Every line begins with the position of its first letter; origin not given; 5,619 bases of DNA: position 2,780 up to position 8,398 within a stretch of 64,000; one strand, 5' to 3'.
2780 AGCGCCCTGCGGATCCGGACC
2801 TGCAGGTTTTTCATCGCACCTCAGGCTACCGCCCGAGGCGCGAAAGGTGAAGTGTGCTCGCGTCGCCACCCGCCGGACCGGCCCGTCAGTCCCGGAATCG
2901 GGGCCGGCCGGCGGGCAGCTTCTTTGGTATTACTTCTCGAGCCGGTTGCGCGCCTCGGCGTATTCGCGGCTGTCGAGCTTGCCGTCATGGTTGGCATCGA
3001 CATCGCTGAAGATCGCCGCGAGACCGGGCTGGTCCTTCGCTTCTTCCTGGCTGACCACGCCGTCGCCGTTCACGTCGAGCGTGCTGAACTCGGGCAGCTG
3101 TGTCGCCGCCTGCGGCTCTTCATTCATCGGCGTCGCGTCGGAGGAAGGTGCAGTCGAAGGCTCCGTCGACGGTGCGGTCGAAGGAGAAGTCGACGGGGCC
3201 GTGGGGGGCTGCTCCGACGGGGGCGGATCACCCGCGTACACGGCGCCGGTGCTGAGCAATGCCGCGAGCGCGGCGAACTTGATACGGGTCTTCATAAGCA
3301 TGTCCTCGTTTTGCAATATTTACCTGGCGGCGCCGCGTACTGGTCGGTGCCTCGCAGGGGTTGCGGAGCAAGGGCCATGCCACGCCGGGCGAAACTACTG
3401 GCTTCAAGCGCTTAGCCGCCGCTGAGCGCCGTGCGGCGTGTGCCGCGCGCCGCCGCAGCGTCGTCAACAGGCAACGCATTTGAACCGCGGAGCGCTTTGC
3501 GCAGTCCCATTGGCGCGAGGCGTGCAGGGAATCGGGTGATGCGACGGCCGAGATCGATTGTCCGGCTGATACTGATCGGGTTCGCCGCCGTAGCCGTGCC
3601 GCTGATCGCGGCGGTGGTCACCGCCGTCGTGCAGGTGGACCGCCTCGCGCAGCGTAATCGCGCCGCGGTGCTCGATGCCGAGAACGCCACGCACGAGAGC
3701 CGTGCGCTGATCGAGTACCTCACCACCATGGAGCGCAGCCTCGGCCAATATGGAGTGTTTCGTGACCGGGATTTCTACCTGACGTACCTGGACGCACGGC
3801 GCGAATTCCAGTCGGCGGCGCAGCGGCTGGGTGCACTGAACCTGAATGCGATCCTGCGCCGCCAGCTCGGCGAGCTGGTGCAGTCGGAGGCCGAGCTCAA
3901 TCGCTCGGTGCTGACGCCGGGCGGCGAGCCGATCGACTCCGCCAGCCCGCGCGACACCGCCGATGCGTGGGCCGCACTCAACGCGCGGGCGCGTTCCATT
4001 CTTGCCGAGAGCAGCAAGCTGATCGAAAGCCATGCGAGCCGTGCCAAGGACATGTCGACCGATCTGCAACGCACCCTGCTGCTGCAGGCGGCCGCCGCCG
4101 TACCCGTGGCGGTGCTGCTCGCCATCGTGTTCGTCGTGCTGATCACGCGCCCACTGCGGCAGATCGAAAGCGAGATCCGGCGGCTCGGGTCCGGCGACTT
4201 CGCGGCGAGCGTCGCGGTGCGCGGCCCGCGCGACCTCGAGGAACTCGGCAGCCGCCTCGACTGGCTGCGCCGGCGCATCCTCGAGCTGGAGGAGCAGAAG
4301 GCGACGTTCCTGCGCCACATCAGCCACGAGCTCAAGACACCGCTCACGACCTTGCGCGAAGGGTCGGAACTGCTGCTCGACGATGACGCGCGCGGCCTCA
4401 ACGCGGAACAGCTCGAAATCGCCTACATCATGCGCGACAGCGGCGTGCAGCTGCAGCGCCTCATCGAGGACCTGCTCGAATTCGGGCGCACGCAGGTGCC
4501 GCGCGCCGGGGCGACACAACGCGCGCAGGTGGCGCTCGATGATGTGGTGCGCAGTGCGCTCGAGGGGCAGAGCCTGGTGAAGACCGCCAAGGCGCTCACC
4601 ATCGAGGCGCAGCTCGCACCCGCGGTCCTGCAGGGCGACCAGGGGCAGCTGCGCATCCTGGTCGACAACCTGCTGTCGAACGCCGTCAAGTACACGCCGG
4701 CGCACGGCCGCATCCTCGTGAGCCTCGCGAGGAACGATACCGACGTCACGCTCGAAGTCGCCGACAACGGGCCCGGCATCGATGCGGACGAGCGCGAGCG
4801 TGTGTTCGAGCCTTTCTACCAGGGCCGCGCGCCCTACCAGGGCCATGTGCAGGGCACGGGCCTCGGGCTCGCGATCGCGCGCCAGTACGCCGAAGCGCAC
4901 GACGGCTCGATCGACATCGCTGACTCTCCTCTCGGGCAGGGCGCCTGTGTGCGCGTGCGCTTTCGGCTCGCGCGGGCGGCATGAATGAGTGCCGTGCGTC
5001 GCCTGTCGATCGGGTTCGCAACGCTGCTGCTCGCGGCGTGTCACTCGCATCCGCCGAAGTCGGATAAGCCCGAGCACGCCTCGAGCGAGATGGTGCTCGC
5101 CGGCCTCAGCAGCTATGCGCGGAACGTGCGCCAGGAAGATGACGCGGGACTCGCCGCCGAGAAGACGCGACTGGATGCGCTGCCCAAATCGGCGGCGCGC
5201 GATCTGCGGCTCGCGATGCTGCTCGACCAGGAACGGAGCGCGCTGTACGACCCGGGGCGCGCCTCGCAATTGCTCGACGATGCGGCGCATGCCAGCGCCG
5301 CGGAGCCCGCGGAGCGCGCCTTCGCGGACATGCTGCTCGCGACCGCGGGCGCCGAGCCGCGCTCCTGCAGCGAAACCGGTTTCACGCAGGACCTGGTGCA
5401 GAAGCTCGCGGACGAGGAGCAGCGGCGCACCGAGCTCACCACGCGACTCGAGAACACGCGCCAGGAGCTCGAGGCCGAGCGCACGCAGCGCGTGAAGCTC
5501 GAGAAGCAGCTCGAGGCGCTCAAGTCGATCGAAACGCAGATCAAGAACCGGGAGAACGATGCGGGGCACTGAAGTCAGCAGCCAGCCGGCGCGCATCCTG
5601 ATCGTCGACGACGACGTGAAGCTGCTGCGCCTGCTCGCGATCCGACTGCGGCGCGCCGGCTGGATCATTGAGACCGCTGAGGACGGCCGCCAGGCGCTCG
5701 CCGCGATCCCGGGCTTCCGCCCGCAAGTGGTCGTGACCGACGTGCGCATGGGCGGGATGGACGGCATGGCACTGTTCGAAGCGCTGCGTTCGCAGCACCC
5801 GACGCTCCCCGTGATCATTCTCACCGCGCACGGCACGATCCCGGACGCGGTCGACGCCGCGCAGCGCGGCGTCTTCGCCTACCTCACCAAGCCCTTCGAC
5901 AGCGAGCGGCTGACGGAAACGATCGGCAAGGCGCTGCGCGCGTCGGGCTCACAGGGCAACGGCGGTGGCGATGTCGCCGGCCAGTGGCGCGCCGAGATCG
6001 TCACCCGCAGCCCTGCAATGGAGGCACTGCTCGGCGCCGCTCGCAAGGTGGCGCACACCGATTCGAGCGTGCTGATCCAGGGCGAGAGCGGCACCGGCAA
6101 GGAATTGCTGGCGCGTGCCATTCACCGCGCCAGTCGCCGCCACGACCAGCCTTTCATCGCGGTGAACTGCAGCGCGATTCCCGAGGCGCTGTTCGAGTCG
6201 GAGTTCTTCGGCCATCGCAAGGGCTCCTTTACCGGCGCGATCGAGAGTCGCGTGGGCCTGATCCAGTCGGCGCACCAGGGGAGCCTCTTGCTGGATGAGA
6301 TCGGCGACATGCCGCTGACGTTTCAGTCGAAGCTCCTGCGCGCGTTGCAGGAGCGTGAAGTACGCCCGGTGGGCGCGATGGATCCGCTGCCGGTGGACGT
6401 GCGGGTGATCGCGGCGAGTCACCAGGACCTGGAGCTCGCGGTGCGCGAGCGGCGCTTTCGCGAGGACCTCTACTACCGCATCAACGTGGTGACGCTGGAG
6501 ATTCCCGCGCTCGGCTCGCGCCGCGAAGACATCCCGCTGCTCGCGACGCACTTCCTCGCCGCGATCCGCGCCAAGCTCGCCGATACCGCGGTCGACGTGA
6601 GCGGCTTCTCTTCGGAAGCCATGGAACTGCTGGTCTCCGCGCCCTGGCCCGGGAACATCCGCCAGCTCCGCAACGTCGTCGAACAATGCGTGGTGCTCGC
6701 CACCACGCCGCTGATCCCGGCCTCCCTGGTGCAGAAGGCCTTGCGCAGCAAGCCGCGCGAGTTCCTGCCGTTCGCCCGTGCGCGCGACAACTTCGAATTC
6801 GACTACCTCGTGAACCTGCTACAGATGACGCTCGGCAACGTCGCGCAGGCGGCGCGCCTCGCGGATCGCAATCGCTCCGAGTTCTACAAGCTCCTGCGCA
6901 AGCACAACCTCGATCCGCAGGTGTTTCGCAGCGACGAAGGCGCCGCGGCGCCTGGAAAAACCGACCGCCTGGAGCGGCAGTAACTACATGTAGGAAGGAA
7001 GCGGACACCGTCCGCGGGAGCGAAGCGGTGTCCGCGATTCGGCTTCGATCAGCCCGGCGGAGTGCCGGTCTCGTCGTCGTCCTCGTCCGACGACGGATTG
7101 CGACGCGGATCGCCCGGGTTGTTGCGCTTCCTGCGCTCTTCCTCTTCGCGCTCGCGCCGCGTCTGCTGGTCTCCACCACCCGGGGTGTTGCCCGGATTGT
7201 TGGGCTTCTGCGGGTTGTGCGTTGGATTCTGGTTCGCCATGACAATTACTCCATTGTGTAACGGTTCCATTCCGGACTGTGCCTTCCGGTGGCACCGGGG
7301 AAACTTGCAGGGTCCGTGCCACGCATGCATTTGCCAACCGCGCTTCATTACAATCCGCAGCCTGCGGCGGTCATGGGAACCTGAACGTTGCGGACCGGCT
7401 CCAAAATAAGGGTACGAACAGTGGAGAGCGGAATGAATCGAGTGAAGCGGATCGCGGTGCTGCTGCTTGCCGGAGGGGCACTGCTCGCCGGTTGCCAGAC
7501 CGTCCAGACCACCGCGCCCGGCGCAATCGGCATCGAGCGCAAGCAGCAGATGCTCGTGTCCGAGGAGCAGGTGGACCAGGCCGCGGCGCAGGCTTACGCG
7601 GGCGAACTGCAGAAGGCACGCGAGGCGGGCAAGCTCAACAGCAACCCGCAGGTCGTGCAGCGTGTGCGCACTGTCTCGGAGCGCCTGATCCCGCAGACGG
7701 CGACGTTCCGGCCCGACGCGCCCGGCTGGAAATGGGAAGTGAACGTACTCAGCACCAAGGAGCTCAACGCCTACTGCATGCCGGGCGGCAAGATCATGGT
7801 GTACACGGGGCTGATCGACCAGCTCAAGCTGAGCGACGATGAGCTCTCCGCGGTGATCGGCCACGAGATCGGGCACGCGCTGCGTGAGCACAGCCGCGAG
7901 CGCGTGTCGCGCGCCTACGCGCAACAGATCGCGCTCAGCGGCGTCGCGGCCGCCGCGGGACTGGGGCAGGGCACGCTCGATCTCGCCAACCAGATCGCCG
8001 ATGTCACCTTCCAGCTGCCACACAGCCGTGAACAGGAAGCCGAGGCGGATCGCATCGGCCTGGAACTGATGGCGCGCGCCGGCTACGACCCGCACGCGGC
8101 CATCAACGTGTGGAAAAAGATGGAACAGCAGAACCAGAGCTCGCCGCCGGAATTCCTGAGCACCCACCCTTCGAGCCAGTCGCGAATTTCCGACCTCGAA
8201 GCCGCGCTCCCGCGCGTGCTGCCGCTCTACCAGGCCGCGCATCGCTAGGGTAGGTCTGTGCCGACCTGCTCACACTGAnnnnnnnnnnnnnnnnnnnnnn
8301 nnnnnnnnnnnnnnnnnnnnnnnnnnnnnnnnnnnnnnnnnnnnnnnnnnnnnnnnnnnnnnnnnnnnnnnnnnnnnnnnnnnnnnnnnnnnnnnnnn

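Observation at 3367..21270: Six strong sigma54 -24/-12 promoter matches, all intergenic, five of them correctly placed before small envelope/stress genes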

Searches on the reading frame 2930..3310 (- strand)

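Call 8: search_protein_families(library=pfam, proteins=[window:2930-3310:-], max_evalue=0.01)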
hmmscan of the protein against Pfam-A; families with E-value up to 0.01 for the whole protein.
window:2930-3310:- (126 aa): 5 families
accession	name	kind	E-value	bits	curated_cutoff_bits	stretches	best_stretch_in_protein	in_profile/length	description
PF13202.12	EF-hand_5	-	1.6e-09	37.2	25.9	2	97-117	1-21/25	EF hand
PF00036.39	EF-hand_1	-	2e-08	33.7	25.4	1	99-120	4-25/29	EF hand domain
PF13405.12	EF-hand_6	-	1.9e-05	24.5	25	0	75-92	6-23/30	EF-hand domain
PF13499.12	EF-hand_7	-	4.9e-05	24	30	1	75-119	8-64/67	EF-hand domain pair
PF00404.24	Dockerin_1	-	0.0012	19.4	22.9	0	77-87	35-45/57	Dockerin type I domain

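Call 44: search_protein_families(library=ncbifam, proteins=[window:2930-3310:-], max_evalue=0.001)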
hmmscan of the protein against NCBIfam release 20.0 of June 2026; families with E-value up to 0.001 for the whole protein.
window:2930-3310:- (126 aa): 2 families
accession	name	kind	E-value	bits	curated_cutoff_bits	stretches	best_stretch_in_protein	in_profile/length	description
NF053806.1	lanmdlnLanM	equivalog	0.00011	22.3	135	1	55-119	35-97/132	lanmodulin LanM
NF008965.0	PRK12309.1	equivalog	0.00021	20.5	550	1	75-117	340-379/392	transaldolase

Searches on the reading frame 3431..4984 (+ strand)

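Call 8: search_protein_families(library=pfam, proteins=[window:3431-4984:+], max_evalue=0.01)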
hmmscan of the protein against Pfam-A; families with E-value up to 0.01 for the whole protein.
window:3431-4984:+ (517 aa): 4 families
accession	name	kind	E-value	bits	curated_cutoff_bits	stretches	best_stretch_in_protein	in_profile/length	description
PF02518.31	HATPase_c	-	1.4e-28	99.9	26.4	1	402-514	1-110/111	Histidine kinase-, DNA gyrase B-, and HSP90-like ATPase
PF00512.31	HisKA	-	1.1e-14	54.6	26.9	1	290-354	2-63/66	His Kinase A (phospho-acceptor) domain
PF00672.30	HAMP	-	3.1e-07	31.1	25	1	238-284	6-52/53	HAMP domain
PF13581.12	HATPase_c_2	-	6.4e-06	26.6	27.4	1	401-490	30-112/127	Histidine kinase-like ATPase domain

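Call 44: search_protein_families(library=ncbifam, proteins=[window:3431-4984:+], max_evalue=0.001)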
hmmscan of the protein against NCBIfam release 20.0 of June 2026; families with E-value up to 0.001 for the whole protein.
window:3431-4984:+ (517 aa): 82 families (the best 25 are shown)
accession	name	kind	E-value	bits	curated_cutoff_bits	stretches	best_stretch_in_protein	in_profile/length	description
NF012163.2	BaeS_SmeS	equivalog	6.1e-45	154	500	1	210-507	160-452/457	sensor histidine kinase efflux regulator BaeS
NF046044.1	PnpS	equivalog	2.7e-44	151.8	400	1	284-511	164-389/390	two-component system histidine kinase PnpS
NF008312.0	PRK11100.1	equivalog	2e-43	148.9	356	1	213-512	181-473/477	two-component system sensor histidine kinase CreC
NF033092.0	HK_WalK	equivalog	1.2e-42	146.3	725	2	286-509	368-590/594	cell wall metabolism sensor histidine kinase WalK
TIGR02966.1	phoR_proteo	equivalog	2.4e-42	145.2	334.2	1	283-511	107-333/333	phosphate regulon sensor histidine kinase PhoR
NF007898.0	PRK10604.1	equivalog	1.6e-41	142.9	478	1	218-513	137-423/433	two-component system sensor histidine kinase RstB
TIGR02956.1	TMAO_torS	equivalog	5.4e-41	140.6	676.5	1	288-516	462-685/967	TMAO reductase system sensor histidine kinase/response regulator TorS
NF040691.1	MtrAB_MtrB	equivalog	3.6e-40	138.4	450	1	210-509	184-488/507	MtrAB system histidine kinase MtrB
NF007007.0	PRK09470.1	equivalog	2.4e-39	135.5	486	1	217-511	173-457/463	envelope stress sensor histidine kinase CpxA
NF007837.0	PRK10549.1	equivalog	7.8e-38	130.4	603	1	203-514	151-459/466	envelope stress sensor histidine kinase BaeS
TIGR01386.1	cztS_silS_copS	subfamily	1.7e-37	129.5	292.55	1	197-497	147-444/457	heavy metal sensor histidine kinase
NF007004.0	PRK09467.1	equivalog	1.6e-36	126.1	415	1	215-513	157-436/440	two-component system sensor histidine kinase EnvZ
NF041735.1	hist_kin_RppB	equivalog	4.3e-36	124.7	400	1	289-510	215-436/438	two-component system sensor histidine kinase RppB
NF011874.0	PRK15347.1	equivalog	1.5e-33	115.9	852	1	280-512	388-613/921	two component system sensor kinase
NF008302.0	PRK11091.1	equivalog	3.6e-31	108.1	838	1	288-513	281-505/779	aerobic respiration two-component sensor histidine kinase ArcB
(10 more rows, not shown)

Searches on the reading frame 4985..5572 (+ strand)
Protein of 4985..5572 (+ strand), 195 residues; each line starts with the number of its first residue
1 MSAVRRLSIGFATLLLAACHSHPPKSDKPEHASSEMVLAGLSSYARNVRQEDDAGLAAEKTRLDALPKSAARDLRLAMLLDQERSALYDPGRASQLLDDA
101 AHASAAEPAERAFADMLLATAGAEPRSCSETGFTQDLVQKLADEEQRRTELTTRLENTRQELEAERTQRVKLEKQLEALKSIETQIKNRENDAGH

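Call 8: search_protein_families(library=pfam, proteins=[window:4985-5572:+], max_evalue=0.01)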
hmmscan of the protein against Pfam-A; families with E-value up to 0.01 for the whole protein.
window:4985-5572:+ (195 aa): 2 families
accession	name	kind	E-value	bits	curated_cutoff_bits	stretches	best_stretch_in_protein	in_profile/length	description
PF24922.1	ACBP4_C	-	0.0013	19.4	31.2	1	135-180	27-72/105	Acyl-CoA-binding domain-containing protein 4-6, C-terminal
PF00038.26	Filament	-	0.0027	17.8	40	1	134-181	84-131/313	Intermediate filament protein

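Call 44: search_protein_families(library=ncbifam, proteins=[window:4985-5572:+], max_evalue=0.001)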
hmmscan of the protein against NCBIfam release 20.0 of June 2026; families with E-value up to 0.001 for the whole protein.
window:4985-5572:+ (195 aa): 2 families
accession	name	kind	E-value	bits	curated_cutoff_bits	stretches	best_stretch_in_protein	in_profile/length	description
NF041601.1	PA5502_lipo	equivalog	0.00092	18.9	285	1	2-86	4-81/237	PA5502 family lipoprotein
NF045487.1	ASRP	equivalog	0.00094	17.9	300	0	134-188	192-246/593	archaea-specific SMC-related protein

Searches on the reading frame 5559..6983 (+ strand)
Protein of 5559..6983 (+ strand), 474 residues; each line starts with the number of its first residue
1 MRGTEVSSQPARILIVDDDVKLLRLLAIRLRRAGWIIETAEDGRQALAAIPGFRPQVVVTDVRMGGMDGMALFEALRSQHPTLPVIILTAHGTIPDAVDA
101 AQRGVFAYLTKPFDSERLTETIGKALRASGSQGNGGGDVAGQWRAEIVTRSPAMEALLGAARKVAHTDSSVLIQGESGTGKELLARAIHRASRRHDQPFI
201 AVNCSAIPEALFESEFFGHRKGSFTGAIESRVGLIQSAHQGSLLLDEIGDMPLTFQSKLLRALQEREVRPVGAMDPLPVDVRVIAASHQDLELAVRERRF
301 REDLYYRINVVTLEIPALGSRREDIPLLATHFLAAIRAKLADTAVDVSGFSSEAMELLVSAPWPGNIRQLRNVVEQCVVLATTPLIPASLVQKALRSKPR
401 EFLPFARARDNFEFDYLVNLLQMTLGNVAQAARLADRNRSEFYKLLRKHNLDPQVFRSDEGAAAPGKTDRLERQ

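Call 8: search_protein_families(library=pfam, proteins=[window:5559-6983:+], max_evalue=0.01)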
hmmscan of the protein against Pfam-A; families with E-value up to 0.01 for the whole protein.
window:5559-6983:+ (474 aa): 9 families
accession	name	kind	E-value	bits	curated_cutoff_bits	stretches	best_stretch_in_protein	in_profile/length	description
PF00158.32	Sigma54_activat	-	1.1e-69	233.9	20.2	1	147-313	1-167/168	Sigma-54 interaction domain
PF00072.30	Response_reg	-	9.7e-30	103.4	30.2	1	13-122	1-110/111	Response regulator receiver domain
PF25601.1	AAA_lid_14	-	3.3e-21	75.3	27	1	320-399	2-78/87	AAA+ ATPase lid domain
PF14532.12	Sigma54_activ_2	-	1.8e-17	64.3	25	1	149-318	2-138/138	Sigma-54 interaction domain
PF13191.12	AAA_16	-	8e-07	30.1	32.6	1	147-264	2-121/167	AAA ATPase domain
PF07728.20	AAA_5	-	1.1e-05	25.9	22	1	171-289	2-123/139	AAA domain (dynein-related subfamily)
PF00004.35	AAA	-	0.00029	21.7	21.2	1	171-302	1-125/131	ATPase family associated with various cellular activities (AAA)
PF01078.27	Mg_chelatase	-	0.0012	18.7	20.3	0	169-269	23-136/207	Magnesium chelatase, subunit ChlI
PF07726.17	AAA_3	-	0.0016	18.8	27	1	171-286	2-109/131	ATPase family associated with various cellular activities (AAA)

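Call 44: search_protein_families(library=ncbifam, proteins=[window:5559-6983:+], max_evalue=0.001)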
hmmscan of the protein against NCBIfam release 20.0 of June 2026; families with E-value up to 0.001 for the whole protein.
window:5559-6983:+ (474 aa): 112 families (the best 25 are shown)
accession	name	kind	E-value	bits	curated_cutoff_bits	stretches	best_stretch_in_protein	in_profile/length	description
NF011695.0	PRK15115.1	equivalog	1.1e-170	568.2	763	1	7-457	3-444/445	two-component system response regulator GlrR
TIGR01818.1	ntrC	equivalog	6.7e-121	404.3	558.6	1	13-448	1-432/463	nitrogen regulation protein NR(I)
NF008469.0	PRK11361.1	equivalog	1.5e-119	399.8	714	1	11-389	5-384/461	acetoacetate metabolism transcriptional regulator AtoC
NF007689.0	PRK10365.1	equivalog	9.8e-110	367.3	760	1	11-433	6-426/441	sigma-54-dependent response regulator transcription factor ZraR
TIGR02915.1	PEP_resp_reg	equivalog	6.1e-107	358.2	502.6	1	13-451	1-444/445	PEP-CTERM-box response regulator transcription factor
NF008176.1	PRK10923.1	equivalog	1.1e-103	347.4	620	1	9-383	2-373/469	nitrogen regulation protein NR(I)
NF051870.1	NAssimRespRegNtrX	equivalog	8.8e-102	341.3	600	1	12-447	3-448/452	nitrogen assimilation response regulator NtrX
NF041552.1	TF_PrdR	equivalog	6.7e-97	325.2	795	1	145-447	267-574/577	sigma-54 dependent transcriptional regulator PrdR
TIGR01817.1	nifA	equivalog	9.3e-92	308.5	528.85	1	145-390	196-437/534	nif-specific transcriptional activator NifA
NF038308.1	RNA_repair_RtcR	equivalog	1.3e-91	308.1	650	1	144-401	179-442/530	RNA repair transcriptional activator RtcR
NF041946.1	LuxO_transreg_Vib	equivalog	4e-90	302.8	800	1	33-395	19-380/463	quorum-sensing sigma-54 dependent transcriptional regulator LuxO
NF050807.1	TransRegFlbDCaul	equivalog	6.2e-87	292.3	750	1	42-391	32-361/454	sigma-54-dependent transcriptional regulator FlbD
NF003451.0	PRK05022.1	equivalog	1e-86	291.7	476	1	144-449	189-508/512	nitric oxide reductase transcriptional regulator NorR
NF049963.1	RespRegFlgRCampy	domain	2.2e-85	287.1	750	1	13-442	3-420/429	fla regulon two-component system response regulator FlgR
TIGR02329.1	propionate_PrpR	equivalog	4.4e-80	269.8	499.2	1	145-380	212-449/526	propionate catabolism operon regulatory protein PrpR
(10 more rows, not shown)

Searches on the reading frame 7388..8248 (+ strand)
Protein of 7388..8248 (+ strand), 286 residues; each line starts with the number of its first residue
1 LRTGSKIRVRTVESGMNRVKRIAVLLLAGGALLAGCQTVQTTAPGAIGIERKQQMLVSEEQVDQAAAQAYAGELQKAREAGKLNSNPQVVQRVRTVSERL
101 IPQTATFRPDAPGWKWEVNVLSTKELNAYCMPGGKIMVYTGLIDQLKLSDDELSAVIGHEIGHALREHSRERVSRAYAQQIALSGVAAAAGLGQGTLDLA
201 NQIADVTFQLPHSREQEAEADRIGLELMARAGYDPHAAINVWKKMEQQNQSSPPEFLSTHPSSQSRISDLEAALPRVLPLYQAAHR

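Call 8: search_protein_families(library=pfam, proteins=[window:7388-8248:+], max_evalue=0.01)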
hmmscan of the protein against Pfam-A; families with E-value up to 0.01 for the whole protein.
window:7388-8248:+ (286 aa): 1 family
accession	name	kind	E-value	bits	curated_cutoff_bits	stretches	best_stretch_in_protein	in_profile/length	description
PF01435.24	Peptidase_M48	-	5.5e-41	140.9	20.3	1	91-272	5-184/186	Peptidase family M48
